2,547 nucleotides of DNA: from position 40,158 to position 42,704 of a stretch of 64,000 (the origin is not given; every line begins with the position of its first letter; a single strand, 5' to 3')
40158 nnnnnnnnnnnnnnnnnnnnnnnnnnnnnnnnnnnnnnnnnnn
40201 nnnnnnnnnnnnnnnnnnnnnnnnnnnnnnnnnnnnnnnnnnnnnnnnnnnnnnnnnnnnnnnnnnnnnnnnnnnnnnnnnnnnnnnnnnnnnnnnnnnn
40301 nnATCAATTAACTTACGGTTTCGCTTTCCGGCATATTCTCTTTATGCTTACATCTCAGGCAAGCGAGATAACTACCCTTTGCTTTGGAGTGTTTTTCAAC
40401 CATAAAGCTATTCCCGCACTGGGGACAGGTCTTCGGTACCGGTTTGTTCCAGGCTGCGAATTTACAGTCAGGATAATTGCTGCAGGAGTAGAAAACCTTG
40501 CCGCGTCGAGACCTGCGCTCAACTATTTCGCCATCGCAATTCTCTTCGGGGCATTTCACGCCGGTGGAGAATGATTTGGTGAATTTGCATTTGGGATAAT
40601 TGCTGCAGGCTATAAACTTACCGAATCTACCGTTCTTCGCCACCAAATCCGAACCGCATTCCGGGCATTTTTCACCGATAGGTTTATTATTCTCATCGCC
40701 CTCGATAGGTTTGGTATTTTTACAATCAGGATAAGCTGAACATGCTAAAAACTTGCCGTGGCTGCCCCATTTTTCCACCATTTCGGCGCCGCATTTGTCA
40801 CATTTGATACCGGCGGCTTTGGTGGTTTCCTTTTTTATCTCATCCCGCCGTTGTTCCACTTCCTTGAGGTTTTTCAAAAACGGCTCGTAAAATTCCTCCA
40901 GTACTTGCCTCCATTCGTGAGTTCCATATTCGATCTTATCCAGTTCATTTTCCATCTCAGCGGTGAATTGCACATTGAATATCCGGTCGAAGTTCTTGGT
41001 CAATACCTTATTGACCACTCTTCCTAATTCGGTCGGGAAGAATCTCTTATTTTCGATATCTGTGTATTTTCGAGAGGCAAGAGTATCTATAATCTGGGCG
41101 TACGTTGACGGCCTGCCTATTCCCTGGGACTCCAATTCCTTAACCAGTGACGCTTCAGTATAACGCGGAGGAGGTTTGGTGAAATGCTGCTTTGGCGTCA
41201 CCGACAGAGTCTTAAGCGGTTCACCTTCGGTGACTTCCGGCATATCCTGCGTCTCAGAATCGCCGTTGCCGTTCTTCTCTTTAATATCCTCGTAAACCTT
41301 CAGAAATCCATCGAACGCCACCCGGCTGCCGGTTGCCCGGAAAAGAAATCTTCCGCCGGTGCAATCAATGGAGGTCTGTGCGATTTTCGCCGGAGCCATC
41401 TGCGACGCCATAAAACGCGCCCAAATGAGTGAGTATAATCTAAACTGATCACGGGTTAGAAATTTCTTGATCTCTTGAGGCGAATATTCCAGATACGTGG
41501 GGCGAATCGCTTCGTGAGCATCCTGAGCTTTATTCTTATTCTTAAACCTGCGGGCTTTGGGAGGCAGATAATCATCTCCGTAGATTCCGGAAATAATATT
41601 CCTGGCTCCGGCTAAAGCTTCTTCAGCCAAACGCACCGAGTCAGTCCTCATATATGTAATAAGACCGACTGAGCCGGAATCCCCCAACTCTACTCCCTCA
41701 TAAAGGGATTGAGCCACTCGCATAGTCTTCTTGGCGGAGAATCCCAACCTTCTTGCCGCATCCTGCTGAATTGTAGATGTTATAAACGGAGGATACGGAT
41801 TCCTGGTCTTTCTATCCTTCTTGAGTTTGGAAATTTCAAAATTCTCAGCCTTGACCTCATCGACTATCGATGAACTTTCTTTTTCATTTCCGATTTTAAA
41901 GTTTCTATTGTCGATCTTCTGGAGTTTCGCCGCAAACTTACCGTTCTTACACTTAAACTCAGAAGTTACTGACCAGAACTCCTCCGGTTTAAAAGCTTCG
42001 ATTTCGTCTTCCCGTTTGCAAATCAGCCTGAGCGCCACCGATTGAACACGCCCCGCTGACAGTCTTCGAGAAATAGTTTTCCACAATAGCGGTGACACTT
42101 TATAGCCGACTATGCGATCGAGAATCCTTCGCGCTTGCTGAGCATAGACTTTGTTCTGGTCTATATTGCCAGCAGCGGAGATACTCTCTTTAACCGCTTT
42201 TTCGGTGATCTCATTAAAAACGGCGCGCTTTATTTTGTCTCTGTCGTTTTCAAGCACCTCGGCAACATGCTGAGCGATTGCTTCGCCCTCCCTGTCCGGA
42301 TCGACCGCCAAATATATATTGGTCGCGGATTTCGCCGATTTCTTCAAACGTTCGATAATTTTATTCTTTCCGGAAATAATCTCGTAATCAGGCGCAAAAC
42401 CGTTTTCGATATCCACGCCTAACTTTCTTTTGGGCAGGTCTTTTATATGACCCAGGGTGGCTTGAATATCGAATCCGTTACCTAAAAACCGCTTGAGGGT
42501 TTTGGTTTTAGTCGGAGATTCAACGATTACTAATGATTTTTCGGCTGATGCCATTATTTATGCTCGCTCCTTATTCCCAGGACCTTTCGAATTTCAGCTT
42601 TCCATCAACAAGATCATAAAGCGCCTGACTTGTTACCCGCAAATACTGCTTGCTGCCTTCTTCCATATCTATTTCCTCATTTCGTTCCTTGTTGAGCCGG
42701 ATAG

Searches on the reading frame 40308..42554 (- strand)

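Call 63: search_protein_families(library=pfam, proteins=[window:40308-42554:-], max_evalue=0.001)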
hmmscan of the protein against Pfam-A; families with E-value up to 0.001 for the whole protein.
window:40308-42554:- (748 aa): 3 families
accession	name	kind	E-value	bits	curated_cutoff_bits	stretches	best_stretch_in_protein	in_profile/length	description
PF01131.25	Topoisom_bac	-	2.9e-128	428.8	35.1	1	131-552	2-410/411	DNA topoisomerase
PF01396.24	Zn_ribbon_Top1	-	7.3e-49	163.7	32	4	627-662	1-36/39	Topoisomerase DNA binding C4 zinc finger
PF01751.28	Toprim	-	2.5e-20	72.9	23.1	1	8-116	2-96/96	Toprim domain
